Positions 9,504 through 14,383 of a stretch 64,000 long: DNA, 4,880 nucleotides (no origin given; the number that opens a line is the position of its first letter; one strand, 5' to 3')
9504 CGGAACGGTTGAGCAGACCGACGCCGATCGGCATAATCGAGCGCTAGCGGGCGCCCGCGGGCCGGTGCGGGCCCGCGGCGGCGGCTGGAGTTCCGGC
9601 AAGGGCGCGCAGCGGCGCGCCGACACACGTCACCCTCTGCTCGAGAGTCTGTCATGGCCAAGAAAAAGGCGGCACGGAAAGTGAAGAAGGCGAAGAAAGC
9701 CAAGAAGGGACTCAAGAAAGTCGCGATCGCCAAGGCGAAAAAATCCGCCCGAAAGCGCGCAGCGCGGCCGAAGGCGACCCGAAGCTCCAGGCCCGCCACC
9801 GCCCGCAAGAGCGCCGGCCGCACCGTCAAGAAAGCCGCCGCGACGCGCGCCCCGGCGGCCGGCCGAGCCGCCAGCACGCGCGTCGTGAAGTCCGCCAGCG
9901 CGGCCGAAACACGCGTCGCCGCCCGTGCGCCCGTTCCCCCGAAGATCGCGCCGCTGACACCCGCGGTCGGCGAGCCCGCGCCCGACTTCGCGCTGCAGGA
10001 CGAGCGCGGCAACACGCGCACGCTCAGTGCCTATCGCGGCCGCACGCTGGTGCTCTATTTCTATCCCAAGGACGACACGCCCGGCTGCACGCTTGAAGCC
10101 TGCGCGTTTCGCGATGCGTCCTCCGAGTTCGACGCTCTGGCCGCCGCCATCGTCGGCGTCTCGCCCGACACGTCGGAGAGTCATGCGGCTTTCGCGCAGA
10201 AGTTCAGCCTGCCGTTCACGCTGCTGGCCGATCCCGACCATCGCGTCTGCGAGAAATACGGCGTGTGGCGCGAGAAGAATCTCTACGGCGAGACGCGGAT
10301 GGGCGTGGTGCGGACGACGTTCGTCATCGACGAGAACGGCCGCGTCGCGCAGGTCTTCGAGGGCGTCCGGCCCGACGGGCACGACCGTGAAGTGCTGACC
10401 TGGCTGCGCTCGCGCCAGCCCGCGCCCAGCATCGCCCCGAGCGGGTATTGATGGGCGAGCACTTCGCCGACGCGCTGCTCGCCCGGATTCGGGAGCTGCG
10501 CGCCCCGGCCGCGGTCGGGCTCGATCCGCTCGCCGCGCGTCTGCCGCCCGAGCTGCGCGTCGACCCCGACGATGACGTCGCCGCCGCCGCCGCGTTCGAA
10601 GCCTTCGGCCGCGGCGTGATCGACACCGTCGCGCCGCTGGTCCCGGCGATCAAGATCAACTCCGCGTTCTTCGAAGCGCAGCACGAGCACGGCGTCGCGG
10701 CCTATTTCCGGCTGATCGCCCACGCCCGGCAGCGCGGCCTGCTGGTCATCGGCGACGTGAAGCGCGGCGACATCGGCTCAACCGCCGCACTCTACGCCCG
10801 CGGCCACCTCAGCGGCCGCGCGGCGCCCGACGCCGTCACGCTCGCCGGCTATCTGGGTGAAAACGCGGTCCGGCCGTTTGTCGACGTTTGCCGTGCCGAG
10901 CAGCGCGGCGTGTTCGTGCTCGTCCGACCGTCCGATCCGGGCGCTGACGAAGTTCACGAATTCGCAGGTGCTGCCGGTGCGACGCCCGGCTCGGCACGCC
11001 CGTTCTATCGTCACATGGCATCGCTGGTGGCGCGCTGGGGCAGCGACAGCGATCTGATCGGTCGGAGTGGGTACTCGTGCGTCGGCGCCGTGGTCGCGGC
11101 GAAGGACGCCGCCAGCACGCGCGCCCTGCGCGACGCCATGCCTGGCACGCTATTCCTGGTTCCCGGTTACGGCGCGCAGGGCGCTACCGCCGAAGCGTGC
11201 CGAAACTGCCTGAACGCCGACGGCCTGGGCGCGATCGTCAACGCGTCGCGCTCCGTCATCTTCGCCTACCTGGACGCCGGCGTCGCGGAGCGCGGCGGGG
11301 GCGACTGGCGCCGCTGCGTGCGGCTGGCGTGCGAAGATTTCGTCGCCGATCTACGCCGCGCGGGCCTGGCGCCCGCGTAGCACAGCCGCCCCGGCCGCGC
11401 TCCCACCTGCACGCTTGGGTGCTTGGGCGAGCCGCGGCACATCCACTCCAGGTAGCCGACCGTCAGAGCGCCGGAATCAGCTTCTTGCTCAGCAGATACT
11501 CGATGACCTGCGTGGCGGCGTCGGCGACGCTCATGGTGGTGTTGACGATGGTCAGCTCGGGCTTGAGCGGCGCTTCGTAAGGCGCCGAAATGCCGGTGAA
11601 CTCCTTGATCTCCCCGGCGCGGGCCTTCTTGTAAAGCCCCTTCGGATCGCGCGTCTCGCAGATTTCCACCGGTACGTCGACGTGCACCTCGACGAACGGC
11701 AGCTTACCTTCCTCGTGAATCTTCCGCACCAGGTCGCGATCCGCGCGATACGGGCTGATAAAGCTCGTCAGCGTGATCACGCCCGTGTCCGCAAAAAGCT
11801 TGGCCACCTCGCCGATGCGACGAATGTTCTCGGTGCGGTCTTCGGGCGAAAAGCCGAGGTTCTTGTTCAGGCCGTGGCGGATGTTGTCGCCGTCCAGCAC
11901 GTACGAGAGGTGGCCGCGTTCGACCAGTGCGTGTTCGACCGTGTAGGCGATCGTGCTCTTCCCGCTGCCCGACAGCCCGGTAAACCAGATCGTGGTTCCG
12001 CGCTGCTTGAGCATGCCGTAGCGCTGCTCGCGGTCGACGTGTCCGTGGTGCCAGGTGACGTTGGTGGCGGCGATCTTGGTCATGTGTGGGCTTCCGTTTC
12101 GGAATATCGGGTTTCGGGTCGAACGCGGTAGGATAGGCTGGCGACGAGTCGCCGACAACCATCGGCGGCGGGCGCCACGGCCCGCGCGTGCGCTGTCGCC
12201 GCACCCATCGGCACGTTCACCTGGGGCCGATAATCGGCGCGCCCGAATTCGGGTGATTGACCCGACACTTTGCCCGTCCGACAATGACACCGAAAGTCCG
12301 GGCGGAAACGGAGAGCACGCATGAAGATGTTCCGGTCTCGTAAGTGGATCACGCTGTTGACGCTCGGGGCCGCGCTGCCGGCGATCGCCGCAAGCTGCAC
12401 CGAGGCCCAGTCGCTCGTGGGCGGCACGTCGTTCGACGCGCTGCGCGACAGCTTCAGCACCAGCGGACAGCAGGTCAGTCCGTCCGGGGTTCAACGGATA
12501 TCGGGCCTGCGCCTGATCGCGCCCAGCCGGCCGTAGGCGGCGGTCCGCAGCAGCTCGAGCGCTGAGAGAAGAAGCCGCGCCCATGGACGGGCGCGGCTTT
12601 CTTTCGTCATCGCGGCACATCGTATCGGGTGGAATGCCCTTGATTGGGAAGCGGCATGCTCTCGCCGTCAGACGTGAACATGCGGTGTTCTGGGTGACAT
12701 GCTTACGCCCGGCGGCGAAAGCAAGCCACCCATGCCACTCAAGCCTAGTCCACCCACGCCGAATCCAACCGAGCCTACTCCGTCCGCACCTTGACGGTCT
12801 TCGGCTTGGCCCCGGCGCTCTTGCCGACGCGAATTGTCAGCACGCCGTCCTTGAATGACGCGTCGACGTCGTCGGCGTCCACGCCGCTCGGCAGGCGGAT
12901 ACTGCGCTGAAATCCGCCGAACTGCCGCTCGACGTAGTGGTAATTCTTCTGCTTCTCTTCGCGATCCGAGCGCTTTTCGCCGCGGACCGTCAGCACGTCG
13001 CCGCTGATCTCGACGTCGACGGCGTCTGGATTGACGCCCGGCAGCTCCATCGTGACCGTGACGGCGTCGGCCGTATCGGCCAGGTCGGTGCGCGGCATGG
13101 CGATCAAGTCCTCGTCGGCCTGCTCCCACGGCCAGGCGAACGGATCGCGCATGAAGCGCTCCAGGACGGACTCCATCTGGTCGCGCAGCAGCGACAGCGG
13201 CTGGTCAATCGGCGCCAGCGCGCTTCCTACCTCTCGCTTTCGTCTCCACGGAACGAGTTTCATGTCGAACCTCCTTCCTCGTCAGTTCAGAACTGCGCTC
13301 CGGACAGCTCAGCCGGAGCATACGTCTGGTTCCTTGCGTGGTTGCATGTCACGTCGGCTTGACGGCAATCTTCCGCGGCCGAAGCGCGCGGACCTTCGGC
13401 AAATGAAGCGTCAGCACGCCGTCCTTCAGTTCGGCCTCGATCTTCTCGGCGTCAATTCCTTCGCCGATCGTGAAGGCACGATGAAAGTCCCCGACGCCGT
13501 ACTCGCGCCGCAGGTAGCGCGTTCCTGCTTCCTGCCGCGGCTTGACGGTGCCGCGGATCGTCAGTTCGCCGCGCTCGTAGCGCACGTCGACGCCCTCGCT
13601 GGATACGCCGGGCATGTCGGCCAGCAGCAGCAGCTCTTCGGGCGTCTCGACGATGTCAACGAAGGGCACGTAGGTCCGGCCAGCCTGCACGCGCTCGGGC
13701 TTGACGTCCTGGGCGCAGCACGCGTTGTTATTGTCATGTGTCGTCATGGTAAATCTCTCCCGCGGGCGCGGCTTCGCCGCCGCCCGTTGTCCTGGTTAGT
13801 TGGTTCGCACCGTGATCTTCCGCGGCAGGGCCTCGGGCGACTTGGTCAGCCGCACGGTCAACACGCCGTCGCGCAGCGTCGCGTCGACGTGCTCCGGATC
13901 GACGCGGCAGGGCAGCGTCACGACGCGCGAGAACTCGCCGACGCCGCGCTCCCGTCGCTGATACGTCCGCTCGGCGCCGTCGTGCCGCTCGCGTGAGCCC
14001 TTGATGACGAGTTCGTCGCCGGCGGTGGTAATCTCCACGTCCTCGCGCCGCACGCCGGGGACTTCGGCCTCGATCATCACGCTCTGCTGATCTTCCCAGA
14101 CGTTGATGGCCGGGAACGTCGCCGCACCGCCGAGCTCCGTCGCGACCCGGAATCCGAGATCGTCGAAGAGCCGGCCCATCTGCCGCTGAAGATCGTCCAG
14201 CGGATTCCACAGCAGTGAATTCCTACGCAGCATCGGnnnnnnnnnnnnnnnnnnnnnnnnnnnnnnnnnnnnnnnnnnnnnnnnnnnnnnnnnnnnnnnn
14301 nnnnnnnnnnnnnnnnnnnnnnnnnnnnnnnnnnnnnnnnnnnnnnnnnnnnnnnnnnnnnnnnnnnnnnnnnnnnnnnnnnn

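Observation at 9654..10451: Peroxiredoxin Bcp fused to a histone H1-like Lys/Ala-rich N-terminal domain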

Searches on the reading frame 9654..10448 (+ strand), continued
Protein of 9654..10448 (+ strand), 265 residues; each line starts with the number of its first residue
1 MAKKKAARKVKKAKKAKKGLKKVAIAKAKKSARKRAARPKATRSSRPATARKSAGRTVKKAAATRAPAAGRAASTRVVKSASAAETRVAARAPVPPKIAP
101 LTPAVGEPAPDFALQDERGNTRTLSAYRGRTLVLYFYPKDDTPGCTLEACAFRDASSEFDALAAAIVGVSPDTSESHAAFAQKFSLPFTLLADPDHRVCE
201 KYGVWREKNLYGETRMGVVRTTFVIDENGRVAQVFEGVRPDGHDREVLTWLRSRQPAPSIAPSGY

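Call 62: list_cluster_members(proteins=[P0192, P0235, P0236, P0251, P0290, P0292, P0183, P0268, P0270, P0274])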
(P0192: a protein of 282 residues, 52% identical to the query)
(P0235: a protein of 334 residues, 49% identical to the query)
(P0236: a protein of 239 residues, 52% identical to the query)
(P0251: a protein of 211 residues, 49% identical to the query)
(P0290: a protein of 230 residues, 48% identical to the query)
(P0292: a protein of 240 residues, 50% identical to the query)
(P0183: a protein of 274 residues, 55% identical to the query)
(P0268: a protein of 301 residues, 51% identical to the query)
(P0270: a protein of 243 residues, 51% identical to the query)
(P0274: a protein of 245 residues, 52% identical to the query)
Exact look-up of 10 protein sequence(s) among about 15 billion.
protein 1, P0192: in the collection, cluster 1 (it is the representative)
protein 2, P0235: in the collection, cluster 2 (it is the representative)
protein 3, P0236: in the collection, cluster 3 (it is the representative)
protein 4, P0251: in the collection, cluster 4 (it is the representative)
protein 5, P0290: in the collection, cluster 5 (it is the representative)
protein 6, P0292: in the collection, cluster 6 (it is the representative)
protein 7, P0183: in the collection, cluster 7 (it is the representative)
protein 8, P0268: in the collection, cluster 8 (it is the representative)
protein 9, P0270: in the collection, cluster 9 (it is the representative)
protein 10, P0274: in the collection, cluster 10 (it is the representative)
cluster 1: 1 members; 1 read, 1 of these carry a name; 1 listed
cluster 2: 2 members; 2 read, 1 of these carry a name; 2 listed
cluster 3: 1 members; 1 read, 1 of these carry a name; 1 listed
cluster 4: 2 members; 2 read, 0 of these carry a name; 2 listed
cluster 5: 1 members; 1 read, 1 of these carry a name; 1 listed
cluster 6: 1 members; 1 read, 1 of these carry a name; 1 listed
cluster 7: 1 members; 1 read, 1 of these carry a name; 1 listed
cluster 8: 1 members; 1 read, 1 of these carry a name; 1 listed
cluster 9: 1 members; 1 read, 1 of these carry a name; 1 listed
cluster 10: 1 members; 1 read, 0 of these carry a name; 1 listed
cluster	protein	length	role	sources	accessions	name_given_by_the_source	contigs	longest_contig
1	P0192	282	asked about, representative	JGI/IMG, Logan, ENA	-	thioredoxin-dependent peroxiredoxin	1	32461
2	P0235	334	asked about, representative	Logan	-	-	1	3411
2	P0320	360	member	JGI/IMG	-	peroxiredoxin Q/BCP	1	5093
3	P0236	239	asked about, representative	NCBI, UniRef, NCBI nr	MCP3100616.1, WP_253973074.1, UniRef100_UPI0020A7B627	thioredoxin-dependent thiol peroxidase [Myxococcus sp. K15C18031901] | thioredoxin-dependent thiol peroxidase n=1 Tax=Myxococcus dinghuensis TaxID=2906761 ... | thioredoxin-dependent thiol peroxidase [Myxococcus dinghuensis]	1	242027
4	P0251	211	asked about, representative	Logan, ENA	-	-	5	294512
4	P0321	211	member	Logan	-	-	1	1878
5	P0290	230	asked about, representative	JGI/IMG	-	thioredoxin-dependent peroxiredoxin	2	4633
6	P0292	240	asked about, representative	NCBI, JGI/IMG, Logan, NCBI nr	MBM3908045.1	MAG: redoxin domain-containing protein [Gemmatimonadetes bacterium] | redoxin domain-containing protein [Gemmatimonadota bacterium]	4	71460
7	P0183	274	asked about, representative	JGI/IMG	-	peroxiredoxin Q/BCP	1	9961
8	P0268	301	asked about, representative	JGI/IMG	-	peroxiredoxin Q/BCP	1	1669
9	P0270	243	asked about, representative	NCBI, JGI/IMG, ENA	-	peroxiredoxin Q/BCP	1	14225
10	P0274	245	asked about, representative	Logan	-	-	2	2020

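Call 63: list_cluster_members(proteins=[P0173, P0177, P0190, P0200, P0216, P0241, P0266, P0277, P0295, P0309])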
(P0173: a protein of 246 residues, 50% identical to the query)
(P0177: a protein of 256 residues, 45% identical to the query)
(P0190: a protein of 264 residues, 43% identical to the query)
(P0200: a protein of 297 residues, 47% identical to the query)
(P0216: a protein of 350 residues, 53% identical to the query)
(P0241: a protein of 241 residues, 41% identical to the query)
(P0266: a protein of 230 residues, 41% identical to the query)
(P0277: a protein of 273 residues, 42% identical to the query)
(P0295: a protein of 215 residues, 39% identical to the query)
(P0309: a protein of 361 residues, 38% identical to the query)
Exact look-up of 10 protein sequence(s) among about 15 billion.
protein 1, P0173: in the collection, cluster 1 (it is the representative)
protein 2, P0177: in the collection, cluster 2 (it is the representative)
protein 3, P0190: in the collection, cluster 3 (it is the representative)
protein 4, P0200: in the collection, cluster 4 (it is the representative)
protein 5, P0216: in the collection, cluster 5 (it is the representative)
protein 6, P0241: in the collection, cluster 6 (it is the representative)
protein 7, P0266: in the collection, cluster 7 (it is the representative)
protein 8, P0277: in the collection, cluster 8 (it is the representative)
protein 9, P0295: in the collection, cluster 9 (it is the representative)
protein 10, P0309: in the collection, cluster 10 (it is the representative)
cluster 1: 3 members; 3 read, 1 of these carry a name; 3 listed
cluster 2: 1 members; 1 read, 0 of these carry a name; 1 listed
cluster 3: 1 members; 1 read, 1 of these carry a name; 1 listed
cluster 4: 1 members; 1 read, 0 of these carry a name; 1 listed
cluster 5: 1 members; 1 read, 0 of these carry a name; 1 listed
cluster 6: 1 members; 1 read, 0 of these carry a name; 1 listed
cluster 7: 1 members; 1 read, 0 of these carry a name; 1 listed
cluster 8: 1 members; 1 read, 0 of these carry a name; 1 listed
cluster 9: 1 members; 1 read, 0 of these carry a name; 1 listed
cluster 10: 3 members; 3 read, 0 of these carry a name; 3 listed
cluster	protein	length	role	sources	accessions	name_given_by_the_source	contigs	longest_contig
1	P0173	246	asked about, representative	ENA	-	-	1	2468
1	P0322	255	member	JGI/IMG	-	peroxiredoxin Q/BCP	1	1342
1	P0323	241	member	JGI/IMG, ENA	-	-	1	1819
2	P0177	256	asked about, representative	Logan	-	-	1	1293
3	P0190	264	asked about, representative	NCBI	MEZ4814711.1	MAG: peroxiredoxin [Bdellovibrionota bacterium]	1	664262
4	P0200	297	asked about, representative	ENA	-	-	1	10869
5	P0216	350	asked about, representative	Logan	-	-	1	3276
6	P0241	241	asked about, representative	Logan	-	-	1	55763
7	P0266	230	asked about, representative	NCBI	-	-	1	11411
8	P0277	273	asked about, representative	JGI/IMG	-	-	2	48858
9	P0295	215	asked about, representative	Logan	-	-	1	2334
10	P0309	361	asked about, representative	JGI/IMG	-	-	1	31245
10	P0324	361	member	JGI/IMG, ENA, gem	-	-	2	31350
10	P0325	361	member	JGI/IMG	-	-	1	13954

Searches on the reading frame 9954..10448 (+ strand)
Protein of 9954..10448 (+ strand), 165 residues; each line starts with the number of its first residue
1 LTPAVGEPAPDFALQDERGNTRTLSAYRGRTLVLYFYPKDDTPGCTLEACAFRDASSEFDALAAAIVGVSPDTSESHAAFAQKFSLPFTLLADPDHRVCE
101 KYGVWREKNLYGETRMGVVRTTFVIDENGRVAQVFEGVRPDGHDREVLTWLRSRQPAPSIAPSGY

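Call 43: find_homologous_proteins(query=window:9954-10448:+, max_evalue=1e-20)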
Query window:9954-10448:+ (165 aa): 7992 proteins with E <= 1e-20 among 8000 candidates; the best 120 are listed.
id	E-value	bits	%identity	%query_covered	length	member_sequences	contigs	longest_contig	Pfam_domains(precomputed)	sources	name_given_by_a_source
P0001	5.6e-107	373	100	100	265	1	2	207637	PF08534.17,PF00578.28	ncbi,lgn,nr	ncbi:MAG: Peroxiredoxin [Phycisphaerae bacterium]|nr:Peroxiredoxin [Phycisphaerae bacterium]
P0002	3.8e-96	338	88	100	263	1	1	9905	PF08534.17,PF00578.28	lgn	-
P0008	1.1e-60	222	64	91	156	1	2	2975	PF08534.17,PF00578.28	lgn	-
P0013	1.6e-58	215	62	90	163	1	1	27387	PF08534.17,PF00578.28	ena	-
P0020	8.7e-58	213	62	91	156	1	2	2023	PF08534.17,PF00578.28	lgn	-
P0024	2.3e-57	211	67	87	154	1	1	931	PF08534.17,PF00578.28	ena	-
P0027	2.6e-57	211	64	90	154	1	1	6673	PF08534.17,PF00578.28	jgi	jgi:peroxiredoxin Q/BCP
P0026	2.6e-57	211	64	90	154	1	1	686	PF08534.17,PF00578.28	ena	-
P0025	2.8e-57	211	59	92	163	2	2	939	PF08534.17,PF00578.28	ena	-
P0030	3.2e-57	211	63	92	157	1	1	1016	PF08534.17,PF00578.28,PF13911.13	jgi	jgi:peroxiredoxin Q/BCP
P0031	3.3e-57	211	60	92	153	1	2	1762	PF08534.17,PF00578.28,PF13911.13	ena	-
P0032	3.8e-57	211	64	90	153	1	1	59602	PF08534.17,PF00578.28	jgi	jgi:peroxiredoxin Q/BCP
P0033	4.1e-57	211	66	89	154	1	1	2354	PF08534.17,PF00578.28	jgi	jgi:peroxiredoxin Q/BCP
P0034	4.2e-57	211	62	90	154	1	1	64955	PF08534.17,PF00578.28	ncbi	-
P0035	4.6e-57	210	60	90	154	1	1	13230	PF08534.17,PF00578.28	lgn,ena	-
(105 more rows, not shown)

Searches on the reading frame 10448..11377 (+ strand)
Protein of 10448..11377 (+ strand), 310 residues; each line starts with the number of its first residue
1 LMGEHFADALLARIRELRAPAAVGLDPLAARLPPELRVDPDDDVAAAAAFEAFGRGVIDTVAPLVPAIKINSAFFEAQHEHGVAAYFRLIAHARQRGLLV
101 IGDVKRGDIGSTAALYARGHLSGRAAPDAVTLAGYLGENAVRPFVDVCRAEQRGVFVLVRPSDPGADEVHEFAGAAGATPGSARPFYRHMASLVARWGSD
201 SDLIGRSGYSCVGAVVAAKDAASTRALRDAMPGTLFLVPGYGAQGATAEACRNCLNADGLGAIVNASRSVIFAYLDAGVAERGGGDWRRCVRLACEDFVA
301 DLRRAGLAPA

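Call 3: search_protein_families(library=pfam, proteins=[window:10448-11377:+], max_evalue=0.01)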
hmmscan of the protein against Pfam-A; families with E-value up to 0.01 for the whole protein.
window:10448-11377:+ (310 aa): 1 family
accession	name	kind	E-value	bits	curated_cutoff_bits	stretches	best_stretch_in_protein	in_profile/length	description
PF00215.30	OMPdecase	-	5.2e-22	79.3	27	1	57-280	18-218/221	Orotidine 5'-phosphate decarboxylase / HUMPS family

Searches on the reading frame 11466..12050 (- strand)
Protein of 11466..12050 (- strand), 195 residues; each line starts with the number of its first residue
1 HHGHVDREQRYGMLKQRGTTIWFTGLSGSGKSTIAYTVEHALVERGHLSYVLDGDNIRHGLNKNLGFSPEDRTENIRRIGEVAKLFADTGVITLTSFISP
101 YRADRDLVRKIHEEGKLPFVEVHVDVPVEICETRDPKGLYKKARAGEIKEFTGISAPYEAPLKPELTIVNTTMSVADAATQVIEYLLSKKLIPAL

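Call 48: search_protein_families(library=pfam, proteins=[window:11466-12050:-], max_evalue=0.0001)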
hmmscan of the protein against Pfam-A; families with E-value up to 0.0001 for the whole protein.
window:11466-12050:- (195 aa): 2 families
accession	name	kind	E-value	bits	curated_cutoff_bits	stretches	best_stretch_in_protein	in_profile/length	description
PF01583.26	APS_kinase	-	2.4e-72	242.4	21.1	1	17-168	1-151/152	Adenylylsulphate kinase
PF13671.12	AAA_33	-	5e-07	30.6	27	1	21-134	2-114/143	AAA domain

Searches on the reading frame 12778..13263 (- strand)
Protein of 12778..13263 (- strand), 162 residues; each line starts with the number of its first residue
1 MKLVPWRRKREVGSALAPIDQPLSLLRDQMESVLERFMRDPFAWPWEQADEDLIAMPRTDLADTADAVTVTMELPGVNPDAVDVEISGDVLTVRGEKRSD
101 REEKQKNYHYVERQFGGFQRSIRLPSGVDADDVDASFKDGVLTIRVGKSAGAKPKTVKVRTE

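Call 48: search_protein_families(library=pfam, proteins=[window:12778-13263:-], max_evalue=0.0001)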
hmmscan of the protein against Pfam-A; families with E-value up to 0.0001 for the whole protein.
window:12778-13263:- (162 aa): 2 families
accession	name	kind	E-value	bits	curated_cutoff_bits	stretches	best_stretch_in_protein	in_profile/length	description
PF00011.27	HSP20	-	4.5e-23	81.7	20.8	1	63-159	4-101/102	Hsp20/alpha crystallin family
PF17886.7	ArsA_HSP20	-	1.9e-09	37.4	22.5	1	68-145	4-62/63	HSP20-like domain found in ArsA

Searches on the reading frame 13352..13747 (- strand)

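Call 48: search_protein_families(library=pfam, proteins=[window:13352-13747:-], max_evalue=0.0001)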
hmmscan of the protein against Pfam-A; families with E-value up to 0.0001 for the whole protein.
window:13352-13747:- (132 aa): 1 family
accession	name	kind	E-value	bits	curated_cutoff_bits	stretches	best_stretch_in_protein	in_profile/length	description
PF00011.27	HSP20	-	2.8e-19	69.5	20.8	1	31-129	1-101/102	Hsp20/alpha crystallin family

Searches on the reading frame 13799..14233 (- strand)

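Call 48: search_protein_families(library=pfam, proteins=[window:13799-14233:-], max_evalue=0.0001)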
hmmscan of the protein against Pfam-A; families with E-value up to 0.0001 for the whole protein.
window:13799-14233:- (145 aa): 2 families
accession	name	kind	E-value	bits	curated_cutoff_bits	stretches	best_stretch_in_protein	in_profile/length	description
PF00011.27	HSP20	-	4.7e-21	75.2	20.8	1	45-142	2-101/102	Hsp20/alpha crystallin family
PF17886.7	ArsA_HSP20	-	4.4e-09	36.2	22.5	1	54-128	6-62/63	HSP20-like domain found in ArsA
